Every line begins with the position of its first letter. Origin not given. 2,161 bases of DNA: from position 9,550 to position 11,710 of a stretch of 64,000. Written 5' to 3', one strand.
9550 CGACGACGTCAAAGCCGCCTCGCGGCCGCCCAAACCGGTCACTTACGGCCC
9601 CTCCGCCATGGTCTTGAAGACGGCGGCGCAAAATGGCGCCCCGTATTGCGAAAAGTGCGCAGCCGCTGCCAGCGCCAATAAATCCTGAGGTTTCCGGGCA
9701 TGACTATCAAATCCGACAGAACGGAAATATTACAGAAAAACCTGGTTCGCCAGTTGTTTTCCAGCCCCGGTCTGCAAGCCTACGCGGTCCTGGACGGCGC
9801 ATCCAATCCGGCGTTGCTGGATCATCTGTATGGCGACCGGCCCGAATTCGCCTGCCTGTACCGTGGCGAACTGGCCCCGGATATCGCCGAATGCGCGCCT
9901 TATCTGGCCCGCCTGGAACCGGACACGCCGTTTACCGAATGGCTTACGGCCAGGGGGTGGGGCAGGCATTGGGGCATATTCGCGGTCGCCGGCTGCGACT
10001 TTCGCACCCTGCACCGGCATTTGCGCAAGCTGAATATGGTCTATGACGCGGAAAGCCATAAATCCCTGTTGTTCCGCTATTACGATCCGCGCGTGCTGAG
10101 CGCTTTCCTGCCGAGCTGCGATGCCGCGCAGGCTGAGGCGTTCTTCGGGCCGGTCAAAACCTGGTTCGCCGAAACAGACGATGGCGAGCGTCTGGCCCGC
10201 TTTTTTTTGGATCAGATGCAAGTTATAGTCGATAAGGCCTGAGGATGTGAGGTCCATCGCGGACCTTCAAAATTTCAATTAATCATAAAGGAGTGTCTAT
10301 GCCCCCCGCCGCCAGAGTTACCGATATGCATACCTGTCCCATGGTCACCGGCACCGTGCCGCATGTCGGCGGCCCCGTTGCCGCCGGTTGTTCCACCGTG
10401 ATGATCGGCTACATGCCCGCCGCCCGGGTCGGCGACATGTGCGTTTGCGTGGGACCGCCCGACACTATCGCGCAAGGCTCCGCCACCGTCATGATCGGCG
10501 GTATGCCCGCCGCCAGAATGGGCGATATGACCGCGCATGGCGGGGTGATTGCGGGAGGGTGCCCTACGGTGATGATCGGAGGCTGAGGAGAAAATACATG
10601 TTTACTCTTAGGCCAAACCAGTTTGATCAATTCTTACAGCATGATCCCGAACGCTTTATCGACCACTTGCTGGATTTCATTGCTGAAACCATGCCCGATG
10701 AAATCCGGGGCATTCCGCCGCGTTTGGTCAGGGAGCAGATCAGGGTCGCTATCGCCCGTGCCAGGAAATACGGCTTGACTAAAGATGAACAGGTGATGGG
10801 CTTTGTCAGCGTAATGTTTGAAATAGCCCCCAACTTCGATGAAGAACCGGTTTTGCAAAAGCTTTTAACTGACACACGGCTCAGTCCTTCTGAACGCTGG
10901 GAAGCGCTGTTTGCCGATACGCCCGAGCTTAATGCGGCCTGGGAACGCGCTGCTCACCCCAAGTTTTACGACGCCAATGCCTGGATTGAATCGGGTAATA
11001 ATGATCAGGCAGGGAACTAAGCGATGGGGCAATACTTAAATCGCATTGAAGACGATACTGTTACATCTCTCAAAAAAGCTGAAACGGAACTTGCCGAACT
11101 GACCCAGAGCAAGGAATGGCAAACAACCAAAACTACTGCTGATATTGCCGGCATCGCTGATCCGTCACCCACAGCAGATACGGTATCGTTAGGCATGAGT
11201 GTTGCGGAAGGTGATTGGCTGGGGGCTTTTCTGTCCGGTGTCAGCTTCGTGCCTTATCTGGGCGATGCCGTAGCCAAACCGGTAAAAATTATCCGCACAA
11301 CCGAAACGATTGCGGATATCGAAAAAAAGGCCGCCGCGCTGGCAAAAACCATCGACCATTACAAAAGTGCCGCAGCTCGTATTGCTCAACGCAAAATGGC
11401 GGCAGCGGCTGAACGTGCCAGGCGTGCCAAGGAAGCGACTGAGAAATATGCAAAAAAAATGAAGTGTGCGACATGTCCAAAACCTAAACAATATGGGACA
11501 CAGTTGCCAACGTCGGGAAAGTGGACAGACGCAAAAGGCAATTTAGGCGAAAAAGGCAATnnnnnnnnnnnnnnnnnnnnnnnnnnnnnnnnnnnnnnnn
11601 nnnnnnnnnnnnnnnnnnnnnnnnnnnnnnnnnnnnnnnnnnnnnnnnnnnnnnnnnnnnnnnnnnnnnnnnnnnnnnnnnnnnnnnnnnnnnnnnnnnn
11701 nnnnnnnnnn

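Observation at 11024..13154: WHH-type HNH nuclease effector followed by two tandem, ~75%-identical SUKH/Smi1-like immunity paralogs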

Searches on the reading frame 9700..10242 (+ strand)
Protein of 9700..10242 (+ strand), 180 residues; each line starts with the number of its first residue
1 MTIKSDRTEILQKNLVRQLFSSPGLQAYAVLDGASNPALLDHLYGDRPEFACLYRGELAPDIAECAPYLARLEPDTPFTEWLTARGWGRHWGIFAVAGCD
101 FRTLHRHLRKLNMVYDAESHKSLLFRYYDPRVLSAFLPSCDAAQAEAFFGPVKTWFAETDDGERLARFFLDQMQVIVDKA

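Call 3: search_protein_families(library=pfam, proteins=[window:9700-10242:+], max_evalue=0.1)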
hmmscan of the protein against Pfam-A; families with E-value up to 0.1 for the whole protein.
window:9700-10242:+ (180 aa): 1 family
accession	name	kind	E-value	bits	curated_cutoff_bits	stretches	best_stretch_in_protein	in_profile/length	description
PF13503.11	DUF4123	-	5e-31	107.8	25.8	1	28-146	2-118/119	Domain of unknown function (DUF4123)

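Call 22: search_protein_families(library=ncbifam, proteins=[window:9700-10242:+], max_evalue=0.1)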
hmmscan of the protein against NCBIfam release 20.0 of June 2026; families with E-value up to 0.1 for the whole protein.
window:9700-10242:+ (180 aa): 1 family
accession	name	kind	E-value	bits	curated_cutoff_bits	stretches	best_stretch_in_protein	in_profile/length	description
NF053803.1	Tla1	equivalog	2.7e-10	40.3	200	1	47-157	40-153/245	toxin Tle1 chaperone Tla1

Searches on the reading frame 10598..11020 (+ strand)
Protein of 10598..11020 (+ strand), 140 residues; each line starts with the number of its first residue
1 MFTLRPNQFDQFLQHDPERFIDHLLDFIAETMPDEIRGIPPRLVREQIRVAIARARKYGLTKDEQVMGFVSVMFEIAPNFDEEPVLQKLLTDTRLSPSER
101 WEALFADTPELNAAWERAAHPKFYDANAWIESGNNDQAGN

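Call 3: search_protein_families(library=pfam, proteins=[window:10598-11020:+], max_evalue=0.1)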
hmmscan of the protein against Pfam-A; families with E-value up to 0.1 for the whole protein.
window:10598-11020:+ (140 aa): 0 families

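Call 22: search_protein_families(library=ncbifam, proteins=[window:10598-11020:+], max_evalue=0.1)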
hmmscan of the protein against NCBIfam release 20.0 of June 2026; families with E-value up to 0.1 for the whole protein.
window:10598-11020:+ (140 aa): 0 families

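Call 48: find_homologous_proteins(query=window:10598-11020:+)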
Query window:10598-11020:+ (140 aa): 27 proteins with E <= 0.001 among 43 candidates.
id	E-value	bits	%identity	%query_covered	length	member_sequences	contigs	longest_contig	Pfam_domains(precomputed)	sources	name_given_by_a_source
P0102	6.2e-82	291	91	100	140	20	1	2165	-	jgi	jgi:hypothetical protein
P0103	1.6e-73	264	86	98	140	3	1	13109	-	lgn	-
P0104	4.7e-69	249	79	98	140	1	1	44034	-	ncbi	-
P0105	2.6e-65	237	76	98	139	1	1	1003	-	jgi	jgi:hypothetical protein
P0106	5.2e-60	220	70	100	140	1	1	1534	-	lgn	-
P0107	1.8e-56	208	69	97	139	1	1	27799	-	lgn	-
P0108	7.5e-55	203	71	93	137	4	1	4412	-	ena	-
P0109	3.7e-53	198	65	99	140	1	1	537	-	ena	-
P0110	1.3e-52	196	64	100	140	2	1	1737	-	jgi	jgi:hypothetical protein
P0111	1.2e-51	193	65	98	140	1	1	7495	-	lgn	-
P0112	4.1e-51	191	63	99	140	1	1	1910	-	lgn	-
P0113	5.3e-50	187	63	96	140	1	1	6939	-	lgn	-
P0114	1.7e-49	186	64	93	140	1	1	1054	-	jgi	jgi:hypothetical protein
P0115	1.7e-49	186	65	93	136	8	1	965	-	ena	-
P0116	4.5e-48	181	63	93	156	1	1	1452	-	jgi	jgi:hypothetical protein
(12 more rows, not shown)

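Call 51: search_protein_families(library=pfam, proteins=[window:10598-11020:+], max_evalue=10)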
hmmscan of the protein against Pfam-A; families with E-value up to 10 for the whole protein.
window:10598-11020:+ (140 aa): 1 family
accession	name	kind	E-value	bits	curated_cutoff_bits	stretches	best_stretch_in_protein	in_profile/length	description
PF21058.3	Stereocilin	-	0.35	10.4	26.6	1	9-57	109-156/397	Stereocilin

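Call 56: predict_structure(alignment_id=A3)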
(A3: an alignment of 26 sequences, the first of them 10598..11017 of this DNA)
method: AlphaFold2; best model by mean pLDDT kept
length: 140 residues; sequences in the alignment: 26
mean_pLDDT: 86.5   pTM: 0.81
mean pLDDT of the five models: 86.5, 86.5, 86.4, 85.5, 84.8
residues with pLDDT >= 90: 112; 70-90: 6; 50-70: 5; < 50: 17
segments of 3 or more residues with pLDDT < 50: 1-9, 133-140
pLDDT, mean of each block of 10 residues (from residue 1): 42 79 95 94 95 95 93 96 98 96 96 97 93 41
secondary structure, 60 per line:
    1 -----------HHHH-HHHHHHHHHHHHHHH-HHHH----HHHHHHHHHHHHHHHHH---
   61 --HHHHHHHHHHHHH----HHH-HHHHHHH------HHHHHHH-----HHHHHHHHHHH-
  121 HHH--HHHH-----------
elements in order: H12-15 H17-31 H33-36 H41-57 H63-75 H84-90 H97-103 H109-119 H126-129

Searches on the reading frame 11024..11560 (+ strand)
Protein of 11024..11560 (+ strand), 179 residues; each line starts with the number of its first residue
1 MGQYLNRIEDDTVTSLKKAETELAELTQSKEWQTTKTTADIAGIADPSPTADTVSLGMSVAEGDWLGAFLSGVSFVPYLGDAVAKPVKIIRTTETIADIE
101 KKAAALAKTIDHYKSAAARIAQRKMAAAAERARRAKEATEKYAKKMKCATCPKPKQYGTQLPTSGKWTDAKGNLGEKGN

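Call 51: search_protein_families(library=pfam, proteins=[window:11024-11560:+], max_evalue=10)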
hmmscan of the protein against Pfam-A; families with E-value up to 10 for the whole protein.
window:11024-11560:+ (179 aa): 1 family
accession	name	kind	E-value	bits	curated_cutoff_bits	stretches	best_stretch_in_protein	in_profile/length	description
PF25600.1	TRIM_CC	-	1.4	9.2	30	1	92-147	22-77/142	TRIM protein coiled-coil region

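Call 79: search_protein_representatives(protein=window:11024-11473:+)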
Query: 150 residues. Proteins with E-value up to 0.001 (for the whole library): 603; up to 1e-10: 137; up to 1e-30: 2. The best 150 are listed.
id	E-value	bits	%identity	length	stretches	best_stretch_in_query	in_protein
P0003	1.9e-81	287.0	93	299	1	1-150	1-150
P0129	2.0e-34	135.0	61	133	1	1-96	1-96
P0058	1.9e-27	112.4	49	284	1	16-133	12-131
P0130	6.7e-23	97.7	51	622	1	16-135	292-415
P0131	6.9e-22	94.5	42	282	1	13-148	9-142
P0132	1.1e-21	93.8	50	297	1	17-138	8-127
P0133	1.3e-21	93.6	49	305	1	15-139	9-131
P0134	3.8e-21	92.1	47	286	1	15-139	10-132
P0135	9.9e-21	90.7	47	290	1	15-140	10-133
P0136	1.2e-20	90.5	44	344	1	15-142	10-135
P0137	1.3e-20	90.4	49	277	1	17-139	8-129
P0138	2.8e-20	89.3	43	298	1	12-144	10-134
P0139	4.0e-20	88.8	40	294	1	2-134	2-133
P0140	4.6e-20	88.6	46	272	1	14-134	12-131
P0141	5.9e-20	88.2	40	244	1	14-125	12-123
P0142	7.8e-20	87.8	41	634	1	21-138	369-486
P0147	1.2e-18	84.0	39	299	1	2-140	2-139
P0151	2.3e-18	83.1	45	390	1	15-128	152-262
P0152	2.3e-18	83.1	31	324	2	18-135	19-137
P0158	6.9e-18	81.5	37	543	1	14-135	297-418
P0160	9.1e-18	81.2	45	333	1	16-148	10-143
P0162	1.3e-17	80.6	42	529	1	18-135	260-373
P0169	7.7e-17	78.2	42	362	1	20-140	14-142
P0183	7.6e-16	74.9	44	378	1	15-141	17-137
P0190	1.6e-15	73.9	35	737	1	15-122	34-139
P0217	7.1e-14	68.6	44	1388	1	16-106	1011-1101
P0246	7.5e-12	62.0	37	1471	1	14-111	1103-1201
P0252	1.7e-11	60.8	32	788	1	8-118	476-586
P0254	2.5e-11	60.3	32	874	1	18-146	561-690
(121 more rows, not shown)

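Call 80: search_protein_families(library=pfam, proteins=[P0130, P0142, P0158, P0162, P0217, P0246, P0190, P0254, P0252, P0151], max_evalue=0.001)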
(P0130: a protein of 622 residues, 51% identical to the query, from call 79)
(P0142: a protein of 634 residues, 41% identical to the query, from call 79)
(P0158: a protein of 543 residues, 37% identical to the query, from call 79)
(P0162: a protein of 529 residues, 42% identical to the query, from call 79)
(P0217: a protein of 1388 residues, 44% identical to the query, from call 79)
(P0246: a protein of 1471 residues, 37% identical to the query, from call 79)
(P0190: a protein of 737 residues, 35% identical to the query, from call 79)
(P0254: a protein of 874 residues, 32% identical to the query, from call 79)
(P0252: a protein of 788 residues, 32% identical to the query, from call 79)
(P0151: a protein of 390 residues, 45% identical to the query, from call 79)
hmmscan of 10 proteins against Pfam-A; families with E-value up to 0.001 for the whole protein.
P0130 (622 aa): 1 family
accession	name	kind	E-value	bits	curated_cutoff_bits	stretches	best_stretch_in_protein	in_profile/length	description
PF13665.11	Tox-PAAR-like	-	2.7e-22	79.4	31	1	17-117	3-103/108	Toxin PAAR-like domain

P0142 (634 aa): 2 families
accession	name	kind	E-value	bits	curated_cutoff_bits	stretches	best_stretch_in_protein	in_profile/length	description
PF13665.11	Tox-PAAR-like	-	5.5e-21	75.2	31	1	15-119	2-104/108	Toxin PAAR-like domain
PF18451.7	CdiA_C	-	5e-06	27.1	26.6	1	551-611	3-60/81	Contact-dependent growth inhibition CdiA C-terminal domain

P0158 (543 aa): 1 family
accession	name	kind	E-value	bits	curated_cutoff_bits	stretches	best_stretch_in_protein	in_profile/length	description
PF13699.11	eCIS_core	-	1.8e-29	102.2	22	1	194-270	2-78/79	eCIS core domain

P0162 (529 aa): 1 family
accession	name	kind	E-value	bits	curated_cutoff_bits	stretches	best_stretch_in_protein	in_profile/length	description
PF13665.11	Tox-PAAR-like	-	1e-27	96.8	31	1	14-116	2-104/108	Toxin PAAR-like domain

P0217 (1388 aa): 0 families

P0246 (1471 aa): 1 family
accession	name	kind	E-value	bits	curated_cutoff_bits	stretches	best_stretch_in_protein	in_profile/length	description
PF14436.11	EndoU_bacteria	-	8.5e-05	23.4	25.3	1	1329-1470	2-128/129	Bacterial EndoU nuclease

P0190 (737 aa): 0 families

P0254 (874 aa): 1 family
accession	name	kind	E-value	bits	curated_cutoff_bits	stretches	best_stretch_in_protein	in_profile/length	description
PF13699.11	eCIS_core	-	3.3e-29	101.3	22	1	459-534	2-77/79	eCIS core domain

P0252 (788 aa): 3 families
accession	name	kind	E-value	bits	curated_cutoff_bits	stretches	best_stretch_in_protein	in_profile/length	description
PF13699.11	eCIS_core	-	1.9e-28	98.9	22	1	126-198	2-78/79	eCIS core domain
PF12639.13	Colicin-DNase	-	3.7e-05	24.9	25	1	694-780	5-96/96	DNase/tRNase domain of colicin-like bacteriocin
PF14414.12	WHH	-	0.00015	21.9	25.1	1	752-782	6-37/43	A nuclease of the HNH/ENDO VII superfamily with conserved WHH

P0151 (390 aa): 2 families
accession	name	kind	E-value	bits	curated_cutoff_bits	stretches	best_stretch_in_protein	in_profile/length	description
PF11429.13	Colicin_D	-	3.1e-25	88.8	25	1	297-379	1-82/84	Colicin D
PF13665.11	Tox-PAAR-like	-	3e-08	34.2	31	1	2-49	57-104/108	Toxin PAAR-like domain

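Call 81: search_protein_families(library=pfam, proteins=[P0132, P0133, P0136, P0138, P0139, P0147, P0152, P0160, P0169, P0183], max_evalue=0.001)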
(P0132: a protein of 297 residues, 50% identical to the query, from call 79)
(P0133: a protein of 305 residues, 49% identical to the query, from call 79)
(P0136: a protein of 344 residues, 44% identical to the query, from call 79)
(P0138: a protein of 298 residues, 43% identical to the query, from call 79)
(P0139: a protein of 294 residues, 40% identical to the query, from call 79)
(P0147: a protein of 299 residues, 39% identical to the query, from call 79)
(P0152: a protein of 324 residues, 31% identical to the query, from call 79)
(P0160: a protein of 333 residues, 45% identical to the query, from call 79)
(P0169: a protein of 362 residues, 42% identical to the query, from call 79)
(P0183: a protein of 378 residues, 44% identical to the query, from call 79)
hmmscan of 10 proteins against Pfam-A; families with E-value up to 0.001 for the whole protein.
P0132 (297 aa): 0 families

P0133 (305 aa): 1 family
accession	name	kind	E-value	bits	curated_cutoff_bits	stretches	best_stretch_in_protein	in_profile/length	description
PF13930.12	Endonuclea_NS_2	-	1.7e-28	99.9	27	1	171-291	7-132/132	DNA/RNA non-specific endonuclease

P0136 (344 aa): 0 families

P0138 (298 aa): 1 family
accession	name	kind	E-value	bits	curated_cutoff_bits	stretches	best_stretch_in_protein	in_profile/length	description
PF13930.12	Endonuclea_NS_2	-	7.1e-32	110.8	27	1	152-280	2-130/132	DNA/RNA non-specific endonuclease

P0139 (294 aa): 2 families
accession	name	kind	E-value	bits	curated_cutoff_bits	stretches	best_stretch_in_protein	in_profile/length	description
PF14414.12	WHH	-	6.6e-15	55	25.1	1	252-288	3-39/43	A nuclease of the HNH/ENDO VII superfamily with conserved WHH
PF12639.13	Colicin-DNase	-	1.8e-11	45.1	25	1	243-284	55-96/96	DNase/tRNase domain of colicin-like bacteriocin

P0147 (299 aa): 2 families
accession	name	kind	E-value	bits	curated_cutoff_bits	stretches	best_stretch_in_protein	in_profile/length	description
PF14414.12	WHH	-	2.1e-15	56.6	25.1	1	256-294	2-40/43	A nuclease of the HNH/ENDO VII superfamily with conserved WHH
PF12639.13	Colicin-DNase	-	4.8e-13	50.2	25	1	199-289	5-96/96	DNase/tRNase domain of colicin-like bacteriocin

P0152 (324 aa): 0 families

P0160 (333 aa): 1 family
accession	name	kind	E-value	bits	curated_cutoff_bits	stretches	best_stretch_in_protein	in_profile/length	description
PF15649.12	Tox-REase-7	-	2e-07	31.6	25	1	243-297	29-82/84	Restriction endonuclease fold toxin 7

P0169 (362 aa): 1 family
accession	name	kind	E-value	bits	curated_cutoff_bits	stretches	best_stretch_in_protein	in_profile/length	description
PF15604.11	Ntox15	-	2.6e-36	125.4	22.5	1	200-352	2-152/153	Novel toxin 15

P0183 (378 aa): 0 families

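Call 91: find_homologous_proteins(query=P0169, max_evalue=0.001)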
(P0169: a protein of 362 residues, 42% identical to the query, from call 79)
Query P0169 (362 aa): 200 proteins with E <= 0.001 among 8000 candidates; the best 120 are listed.
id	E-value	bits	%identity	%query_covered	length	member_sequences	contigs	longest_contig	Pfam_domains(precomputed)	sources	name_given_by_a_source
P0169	2.3e-226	769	100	100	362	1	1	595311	PF15604.12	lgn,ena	-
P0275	5.6e-199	678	87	100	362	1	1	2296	PF15604.12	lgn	-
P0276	3.3e-193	660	87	99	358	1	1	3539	PF15604.12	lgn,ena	-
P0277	1.7e-188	644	85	100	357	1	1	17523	PF15604.12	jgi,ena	-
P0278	2.5e-188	643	84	100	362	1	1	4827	PF15604.12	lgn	-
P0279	6.3e-159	547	72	100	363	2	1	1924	PF15604.12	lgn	-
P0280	9.8e-155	533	70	99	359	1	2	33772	PF15604.12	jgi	jgi:hypothetical protein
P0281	2.0e-147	509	67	99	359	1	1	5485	PF15604.12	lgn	-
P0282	3.1e-140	485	66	100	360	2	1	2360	PF15604.12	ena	-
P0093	2.8e-139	482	70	93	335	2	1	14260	PF15604.12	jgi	-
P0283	4.3e-138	478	66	100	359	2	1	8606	PF15604.12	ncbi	ncbi:MAG: polymorphic toxin type 15 domain-containing protein [Pseudomonadota bacterium]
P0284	1.1e-136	474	66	100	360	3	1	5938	PF15604.12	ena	-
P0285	1.5e-134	467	63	100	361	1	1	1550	PF15604.12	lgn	-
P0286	3.4e-128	446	62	100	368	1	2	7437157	PF15604.12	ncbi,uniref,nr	ncbi:polymorphic toxin type 15 domain-containing protein [Pseudoduganella albidiflava]|uniref:Novel 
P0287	5.8e-121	422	58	99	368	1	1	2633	PF15604.12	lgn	-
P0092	7.2e-90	320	56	92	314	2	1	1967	PF15604.12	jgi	-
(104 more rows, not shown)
